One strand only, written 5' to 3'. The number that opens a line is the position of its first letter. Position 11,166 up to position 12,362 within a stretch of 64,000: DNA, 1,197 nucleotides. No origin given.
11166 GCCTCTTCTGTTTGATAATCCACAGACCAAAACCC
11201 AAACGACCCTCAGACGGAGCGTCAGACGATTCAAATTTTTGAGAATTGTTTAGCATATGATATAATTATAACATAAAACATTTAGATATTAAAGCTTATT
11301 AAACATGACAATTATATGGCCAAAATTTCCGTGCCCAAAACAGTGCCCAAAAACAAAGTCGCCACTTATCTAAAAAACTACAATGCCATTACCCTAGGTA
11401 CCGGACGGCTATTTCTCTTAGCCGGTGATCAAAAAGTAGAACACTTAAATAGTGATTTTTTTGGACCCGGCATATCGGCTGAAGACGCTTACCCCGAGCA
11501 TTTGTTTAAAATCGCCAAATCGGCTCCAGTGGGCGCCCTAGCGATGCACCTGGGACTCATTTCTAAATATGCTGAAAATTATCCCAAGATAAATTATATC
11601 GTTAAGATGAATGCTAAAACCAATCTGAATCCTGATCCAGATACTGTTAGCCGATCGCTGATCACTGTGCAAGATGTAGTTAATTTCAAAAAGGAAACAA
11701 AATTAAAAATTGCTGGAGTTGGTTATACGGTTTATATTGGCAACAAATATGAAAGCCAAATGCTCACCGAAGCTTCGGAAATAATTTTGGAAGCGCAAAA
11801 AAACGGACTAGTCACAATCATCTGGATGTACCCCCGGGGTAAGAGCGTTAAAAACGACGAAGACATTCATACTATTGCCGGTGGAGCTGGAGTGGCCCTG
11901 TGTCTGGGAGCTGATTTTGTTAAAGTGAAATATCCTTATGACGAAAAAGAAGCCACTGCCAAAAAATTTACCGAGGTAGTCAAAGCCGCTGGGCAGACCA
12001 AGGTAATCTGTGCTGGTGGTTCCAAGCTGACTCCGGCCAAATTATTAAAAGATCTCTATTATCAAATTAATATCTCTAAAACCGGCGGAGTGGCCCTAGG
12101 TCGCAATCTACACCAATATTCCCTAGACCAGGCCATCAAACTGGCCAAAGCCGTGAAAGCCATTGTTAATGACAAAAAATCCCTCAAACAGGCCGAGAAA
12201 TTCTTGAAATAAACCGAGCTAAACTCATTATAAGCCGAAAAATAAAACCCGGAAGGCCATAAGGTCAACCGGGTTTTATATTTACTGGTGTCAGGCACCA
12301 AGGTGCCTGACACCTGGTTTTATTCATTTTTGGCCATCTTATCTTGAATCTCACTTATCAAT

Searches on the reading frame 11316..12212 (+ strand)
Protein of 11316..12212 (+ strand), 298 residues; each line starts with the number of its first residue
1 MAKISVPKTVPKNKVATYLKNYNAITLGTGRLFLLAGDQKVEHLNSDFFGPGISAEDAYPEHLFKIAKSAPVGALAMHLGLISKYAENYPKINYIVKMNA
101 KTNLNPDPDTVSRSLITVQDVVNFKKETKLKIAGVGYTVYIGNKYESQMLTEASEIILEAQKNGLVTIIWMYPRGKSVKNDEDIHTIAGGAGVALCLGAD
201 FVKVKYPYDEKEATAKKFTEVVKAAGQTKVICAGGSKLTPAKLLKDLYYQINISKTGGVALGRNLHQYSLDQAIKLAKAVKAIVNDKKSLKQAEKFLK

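Call 36: search_protein_families(library=pfam, proteins=[window:11316-12212:+], max_evalue=0.00001)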
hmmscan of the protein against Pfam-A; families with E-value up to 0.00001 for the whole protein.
window:11316-12212:+ (298 aa): 1 family
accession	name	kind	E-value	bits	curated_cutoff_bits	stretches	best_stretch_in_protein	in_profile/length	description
PF01791.15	DeoC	-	8.7e-39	133.9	23.8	1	34-267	3-228/229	DeoC/LacD family aldolase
